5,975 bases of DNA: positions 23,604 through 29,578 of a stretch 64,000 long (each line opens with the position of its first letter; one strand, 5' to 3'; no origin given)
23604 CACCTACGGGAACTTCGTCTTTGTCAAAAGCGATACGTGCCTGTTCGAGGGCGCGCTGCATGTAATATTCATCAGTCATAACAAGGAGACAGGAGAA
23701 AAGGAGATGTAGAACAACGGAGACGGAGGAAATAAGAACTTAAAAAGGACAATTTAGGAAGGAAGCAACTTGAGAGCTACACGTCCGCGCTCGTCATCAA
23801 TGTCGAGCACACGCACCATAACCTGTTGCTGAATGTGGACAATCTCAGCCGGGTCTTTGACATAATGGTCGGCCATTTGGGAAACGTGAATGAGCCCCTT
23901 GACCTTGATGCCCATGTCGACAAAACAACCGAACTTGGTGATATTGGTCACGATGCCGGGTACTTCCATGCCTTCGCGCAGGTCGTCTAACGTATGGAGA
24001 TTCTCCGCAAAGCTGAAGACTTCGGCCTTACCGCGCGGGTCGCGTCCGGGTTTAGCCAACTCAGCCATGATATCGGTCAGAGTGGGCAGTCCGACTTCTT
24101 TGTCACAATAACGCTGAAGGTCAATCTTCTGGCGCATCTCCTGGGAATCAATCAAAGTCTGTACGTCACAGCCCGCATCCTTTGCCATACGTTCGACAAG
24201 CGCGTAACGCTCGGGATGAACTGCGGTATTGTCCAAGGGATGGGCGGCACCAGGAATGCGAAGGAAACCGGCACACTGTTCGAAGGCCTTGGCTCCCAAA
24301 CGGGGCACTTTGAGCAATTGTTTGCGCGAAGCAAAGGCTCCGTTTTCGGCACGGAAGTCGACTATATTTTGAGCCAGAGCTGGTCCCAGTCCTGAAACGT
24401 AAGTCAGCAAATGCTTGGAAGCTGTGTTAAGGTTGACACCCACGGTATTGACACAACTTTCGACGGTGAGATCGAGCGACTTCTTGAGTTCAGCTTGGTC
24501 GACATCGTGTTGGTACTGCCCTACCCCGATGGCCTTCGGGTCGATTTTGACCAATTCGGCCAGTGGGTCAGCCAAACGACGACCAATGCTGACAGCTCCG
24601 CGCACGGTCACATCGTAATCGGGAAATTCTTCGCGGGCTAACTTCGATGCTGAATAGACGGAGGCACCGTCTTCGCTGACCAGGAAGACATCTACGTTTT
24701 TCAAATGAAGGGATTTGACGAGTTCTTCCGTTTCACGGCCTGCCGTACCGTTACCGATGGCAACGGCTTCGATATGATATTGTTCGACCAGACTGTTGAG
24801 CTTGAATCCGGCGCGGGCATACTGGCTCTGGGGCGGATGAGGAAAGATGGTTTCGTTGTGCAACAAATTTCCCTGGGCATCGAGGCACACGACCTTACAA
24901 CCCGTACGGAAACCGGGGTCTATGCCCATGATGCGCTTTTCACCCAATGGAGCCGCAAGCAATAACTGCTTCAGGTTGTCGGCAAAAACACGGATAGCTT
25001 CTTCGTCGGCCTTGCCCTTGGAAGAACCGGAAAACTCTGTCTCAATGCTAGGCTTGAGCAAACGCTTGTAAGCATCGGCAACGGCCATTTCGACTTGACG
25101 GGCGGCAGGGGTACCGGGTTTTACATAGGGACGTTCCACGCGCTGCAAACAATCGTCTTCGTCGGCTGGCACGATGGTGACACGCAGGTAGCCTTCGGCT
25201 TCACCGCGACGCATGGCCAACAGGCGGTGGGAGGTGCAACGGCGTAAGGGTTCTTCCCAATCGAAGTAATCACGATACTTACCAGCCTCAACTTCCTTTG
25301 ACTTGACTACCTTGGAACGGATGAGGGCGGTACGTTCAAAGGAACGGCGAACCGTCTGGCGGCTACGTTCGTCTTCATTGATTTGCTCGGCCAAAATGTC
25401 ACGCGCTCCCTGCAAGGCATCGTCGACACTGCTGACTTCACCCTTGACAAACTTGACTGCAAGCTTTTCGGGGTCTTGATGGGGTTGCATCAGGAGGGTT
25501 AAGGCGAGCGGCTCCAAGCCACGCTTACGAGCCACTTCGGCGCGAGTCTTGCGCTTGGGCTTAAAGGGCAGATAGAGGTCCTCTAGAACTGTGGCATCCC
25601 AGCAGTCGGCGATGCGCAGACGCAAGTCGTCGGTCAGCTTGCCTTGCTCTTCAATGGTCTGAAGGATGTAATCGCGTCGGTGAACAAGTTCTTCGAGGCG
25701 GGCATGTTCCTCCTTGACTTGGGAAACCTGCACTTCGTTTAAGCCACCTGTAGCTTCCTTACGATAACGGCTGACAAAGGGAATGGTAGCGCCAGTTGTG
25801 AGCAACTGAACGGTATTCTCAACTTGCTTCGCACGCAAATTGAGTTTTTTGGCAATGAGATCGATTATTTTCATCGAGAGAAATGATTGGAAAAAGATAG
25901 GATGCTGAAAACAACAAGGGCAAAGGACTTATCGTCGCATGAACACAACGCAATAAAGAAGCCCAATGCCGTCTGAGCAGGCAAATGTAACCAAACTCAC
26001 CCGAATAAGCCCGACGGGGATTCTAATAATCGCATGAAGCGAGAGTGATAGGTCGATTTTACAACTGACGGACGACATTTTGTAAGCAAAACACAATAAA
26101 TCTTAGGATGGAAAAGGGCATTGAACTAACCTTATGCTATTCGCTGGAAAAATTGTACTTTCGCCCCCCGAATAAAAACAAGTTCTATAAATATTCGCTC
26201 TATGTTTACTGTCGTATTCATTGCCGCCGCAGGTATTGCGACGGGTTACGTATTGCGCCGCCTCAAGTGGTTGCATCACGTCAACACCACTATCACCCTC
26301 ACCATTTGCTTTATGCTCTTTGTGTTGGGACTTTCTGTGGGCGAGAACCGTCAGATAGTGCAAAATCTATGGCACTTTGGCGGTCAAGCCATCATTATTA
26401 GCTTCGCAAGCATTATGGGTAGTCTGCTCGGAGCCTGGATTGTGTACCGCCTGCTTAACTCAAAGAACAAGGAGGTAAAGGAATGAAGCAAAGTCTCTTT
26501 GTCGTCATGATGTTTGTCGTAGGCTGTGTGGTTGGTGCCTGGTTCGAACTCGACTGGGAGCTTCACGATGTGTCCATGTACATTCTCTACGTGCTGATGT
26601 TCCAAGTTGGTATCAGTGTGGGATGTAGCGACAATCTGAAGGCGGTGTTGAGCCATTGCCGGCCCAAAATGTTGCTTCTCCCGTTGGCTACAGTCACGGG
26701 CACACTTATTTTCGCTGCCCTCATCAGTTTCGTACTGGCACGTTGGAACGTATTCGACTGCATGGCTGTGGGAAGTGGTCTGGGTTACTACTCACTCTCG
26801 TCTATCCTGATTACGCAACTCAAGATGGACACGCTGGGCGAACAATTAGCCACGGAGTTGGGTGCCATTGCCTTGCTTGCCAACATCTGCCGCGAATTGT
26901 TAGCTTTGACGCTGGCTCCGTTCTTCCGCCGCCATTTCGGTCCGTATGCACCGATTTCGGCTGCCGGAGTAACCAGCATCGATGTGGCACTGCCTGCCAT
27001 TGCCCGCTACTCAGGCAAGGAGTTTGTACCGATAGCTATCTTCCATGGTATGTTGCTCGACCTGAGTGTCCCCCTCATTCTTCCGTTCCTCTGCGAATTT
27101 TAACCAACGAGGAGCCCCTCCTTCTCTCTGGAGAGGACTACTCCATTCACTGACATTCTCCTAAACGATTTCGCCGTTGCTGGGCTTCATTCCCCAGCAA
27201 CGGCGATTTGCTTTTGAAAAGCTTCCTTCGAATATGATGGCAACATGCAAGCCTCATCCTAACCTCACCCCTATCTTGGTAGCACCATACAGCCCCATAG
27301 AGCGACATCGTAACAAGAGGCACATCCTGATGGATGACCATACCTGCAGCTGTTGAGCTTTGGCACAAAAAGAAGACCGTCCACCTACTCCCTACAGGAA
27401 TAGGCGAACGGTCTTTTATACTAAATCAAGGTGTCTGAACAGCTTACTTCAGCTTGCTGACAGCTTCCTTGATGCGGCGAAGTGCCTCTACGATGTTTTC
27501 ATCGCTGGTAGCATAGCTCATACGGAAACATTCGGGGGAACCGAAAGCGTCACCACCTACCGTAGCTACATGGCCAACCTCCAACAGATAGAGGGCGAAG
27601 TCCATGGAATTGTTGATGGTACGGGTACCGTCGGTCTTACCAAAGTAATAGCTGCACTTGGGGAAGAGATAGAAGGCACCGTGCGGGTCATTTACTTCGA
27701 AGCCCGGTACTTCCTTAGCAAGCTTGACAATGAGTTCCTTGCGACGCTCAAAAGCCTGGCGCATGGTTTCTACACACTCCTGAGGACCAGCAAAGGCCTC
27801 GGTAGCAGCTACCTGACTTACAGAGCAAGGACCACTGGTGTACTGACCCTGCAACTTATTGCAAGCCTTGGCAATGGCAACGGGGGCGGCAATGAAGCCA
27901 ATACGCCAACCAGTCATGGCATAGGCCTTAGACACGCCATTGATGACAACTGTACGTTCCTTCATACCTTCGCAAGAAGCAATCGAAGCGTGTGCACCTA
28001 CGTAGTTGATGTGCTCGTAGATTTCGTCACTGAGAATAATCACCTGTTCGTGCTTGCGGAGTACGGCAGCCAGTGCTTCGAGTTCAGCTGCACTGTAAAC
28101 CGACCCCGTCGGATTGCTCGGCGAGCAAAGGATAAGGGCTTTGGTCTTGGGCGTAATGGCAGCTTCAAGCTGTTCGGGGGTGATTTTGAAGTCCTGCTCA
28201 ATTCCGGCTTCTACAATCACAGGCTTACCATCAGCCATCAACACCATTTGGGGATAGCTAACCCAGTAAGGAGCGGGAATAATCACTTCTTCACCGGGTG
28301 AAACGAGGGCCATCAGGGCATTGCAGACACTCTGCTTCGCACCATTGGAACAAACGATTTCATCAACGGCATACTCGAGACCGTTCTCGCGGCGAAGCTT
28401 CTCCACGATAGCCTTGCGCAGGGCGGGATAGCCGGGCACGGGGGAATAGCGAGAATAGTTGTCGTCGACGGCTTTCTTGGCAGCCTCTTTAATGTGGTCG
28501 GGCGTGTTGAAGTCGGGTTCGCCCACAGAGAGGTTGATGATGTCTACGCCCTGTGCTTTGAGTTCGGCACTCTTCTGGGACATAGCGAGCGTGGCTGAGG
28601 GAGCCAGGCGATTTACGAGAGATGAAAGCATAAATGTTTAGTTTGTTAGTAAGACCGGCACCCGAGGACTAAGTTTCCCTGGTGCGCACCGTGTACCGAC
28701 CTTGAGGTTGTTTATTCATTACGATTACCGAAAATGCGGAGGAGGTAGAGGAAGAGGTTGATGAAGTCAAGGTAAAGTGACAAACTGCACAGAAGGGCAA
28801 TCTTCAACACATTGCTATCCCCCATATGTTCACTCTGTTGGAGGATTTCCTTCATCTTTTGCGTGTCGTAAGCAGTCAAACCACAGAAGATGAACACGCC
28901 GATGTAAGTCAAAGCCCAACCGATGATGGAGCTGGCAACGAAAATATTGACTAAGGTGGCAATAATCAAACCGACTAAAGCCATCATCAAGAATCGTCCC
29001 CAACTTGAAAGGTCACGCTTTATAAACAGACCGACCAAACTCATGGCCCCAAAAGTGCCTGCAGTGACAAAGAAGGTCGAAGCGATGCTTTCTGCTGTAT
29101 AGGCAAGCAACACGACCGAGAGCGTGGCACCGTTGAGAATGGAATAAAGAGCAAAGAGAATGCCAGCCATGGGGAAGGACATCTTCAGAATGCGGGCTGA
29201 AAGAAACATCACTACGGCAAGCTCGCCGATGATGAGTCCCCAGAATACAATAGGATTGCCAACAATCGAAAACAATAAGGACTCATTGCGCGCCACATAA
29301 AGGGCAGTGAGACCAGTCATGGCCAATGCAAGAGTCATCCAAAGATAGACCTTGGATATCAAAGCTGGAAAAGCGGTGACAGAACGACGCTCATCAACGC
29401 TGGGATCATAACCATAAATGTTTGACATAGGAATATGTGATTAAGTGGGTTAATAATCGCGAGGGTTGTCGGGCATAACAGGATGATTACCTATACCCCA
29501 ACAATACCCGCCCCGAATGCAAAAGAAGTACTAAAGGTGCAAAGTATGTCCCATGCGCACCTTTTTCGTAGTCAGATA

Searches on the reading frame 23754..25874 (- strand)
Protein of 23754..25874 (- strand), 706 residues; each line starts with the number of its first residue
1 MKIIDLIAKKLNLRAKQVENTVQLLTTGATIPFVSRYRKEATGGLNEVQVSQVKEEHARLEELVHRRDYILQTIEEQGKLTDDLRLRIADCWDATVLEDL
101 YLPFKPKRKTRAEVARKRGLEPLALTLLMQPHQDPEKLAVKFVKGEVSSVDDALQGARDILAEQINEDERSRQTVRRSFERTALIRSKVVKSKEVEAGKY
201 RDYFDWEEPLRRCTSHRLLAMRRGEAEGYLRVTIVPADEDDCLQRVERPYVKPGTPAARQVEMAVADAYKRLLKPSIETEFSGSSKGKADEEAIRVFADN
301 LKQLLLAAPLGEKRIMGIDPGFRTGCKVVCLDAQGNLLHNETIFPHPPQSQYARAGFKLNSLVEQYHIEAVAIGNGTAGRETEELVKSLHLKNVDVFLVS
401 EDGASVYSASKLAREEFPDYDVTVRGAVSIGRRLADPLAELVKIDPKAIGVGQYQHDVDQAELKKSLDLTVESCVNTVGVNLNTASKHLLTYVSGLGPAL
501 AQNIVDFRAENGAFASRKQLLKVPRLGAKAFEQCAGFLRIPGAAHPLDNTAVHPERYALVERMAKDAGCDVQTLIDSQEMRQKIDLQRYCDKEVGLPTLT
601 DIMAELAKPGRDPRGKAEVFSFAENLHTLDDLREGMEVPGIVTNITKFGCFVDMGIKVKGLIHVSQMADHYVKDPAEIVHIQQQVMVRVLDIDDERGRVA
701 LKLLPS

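Call 91: search_protein_families(library=pfam, proteins=[window:23754-25874:-], max_evalue=0.00001)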
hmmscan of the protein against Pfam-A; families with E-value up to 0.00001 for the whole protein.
window:23754-25874:- (706 aa): 9 families
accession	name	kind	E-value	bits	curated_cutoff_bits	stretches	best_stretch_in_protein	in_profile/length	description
PF16921.10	Tex_YqgF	-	2.5e-48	164.1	27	1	313-434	1-125/126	Tex protein YqgF-like domain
PF22706.1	Tex_central_region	-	1.3e-35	123.4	27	1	130-297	1-178/178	Tex central region-like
PF12836.13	HHH_3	-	4e-30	104.2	27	1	475-539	1-65/65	Helix-hairpin-helix motif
PF17674.7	HHH_9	-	1.9e-27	96.3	23.1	1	545-614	1-70/70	HHH domain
PF09371.15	Tex_N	-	8.1e-27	93.2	32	1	1-75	1-75/75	Tex-like protein N-terminal domain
PF00575.29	S1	-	9.8e-18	64.8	22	1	633-701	3-71/74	S1 RNA binding domain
PF14635.12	HHH_7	-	8.5e-11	42.6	27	1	452-541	9-104/104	Helix-hairpin-helix motif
PF14639.11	YqgF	-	6.2e-08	33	35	1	389-442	94-147/150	Holliday-junction resolvase-like of SPT6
PF23459.1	S1_RRP5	-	6.6e-07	30.2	27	1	632-695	1-64/72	RRP5 S1 domain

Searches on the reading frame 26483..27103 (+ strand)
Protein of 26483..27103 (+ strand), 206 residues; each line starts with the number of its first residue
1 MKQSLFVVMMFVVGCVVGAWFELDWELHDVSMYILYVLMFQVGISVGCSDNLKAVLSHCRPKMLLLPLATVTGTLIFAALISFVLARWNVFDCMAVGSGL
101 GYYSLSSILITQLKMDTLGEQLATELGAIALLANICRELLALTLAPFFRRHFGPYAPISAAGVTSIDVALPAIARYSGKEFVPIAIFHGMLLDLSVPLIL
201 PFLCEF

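Call 91: search_protein_families(library=pfam, proteins=[window:26483-27103:+], max_evalue=0.00001)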
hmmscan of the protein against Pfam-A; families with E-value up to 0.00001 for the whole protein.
window:26483-27103:+ (206 aa): 1 family
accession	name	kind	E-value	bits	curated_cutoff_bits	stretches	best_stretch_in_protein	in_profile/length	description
PF03956.18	Lys_export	-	1.1e-66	224.5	23.8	1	8-204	1-190/190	Lysine exporter LysO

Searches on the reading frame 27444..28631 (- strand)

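Call 91: search_protein_families(library=pfam, proteins=[window:27444-28631:-], max_evalue=0.00001)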
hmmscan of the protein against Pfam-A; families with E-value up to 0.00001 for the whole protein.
window:27444-28631:- (395 aa): 3 families
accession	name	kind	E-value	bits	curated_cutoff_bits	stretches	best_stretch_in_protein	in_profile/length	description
PF00155.27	Aminotran_1_2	-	2.6e-75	254.3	19.7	1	30-387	2-361/361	Aminotransferase class I and II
PF01041.23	DegT_DnrJ_EryC1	-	5.1e-10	39.5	19.8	1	93-198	44-142/360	DegT/DnrJ/EryC1/StrS aminotransferase family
PF01053.26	Cys_Met_Meta_PP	-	5.2e-06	25.7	27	1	84-202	63-173/381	Cys/Met metabolism PLP-dependent enzyme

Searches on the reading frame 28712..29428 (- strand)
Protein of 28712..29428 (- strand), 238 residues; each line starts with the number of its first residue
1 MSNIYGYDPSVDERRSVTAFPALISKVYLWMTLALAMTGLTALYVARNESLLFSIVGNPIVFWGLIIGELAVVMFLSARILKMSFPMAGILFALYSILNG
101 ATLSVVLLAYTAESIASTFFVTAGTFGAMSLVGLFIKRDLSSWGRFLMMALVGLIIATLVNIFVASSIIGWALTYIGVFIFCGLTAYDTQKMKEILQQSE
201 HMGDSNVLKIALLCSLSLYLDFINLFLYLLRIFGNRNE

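Call 91: search_protein_families(library=pfam, proteins=[window:28712-29428:-], max_evalue=0.00001)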
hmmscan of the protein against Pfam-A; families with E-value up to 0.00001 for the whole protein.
window:28712-29428:- (238 aa): 1 family
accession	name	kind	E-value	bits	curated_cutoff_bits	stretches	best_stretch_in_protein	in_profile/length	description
PF01027.25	Bax1-I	-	3.8e-59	200.4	34.1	1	23-233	3-207/207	Inhibitor of apoptosis-promoting Bax1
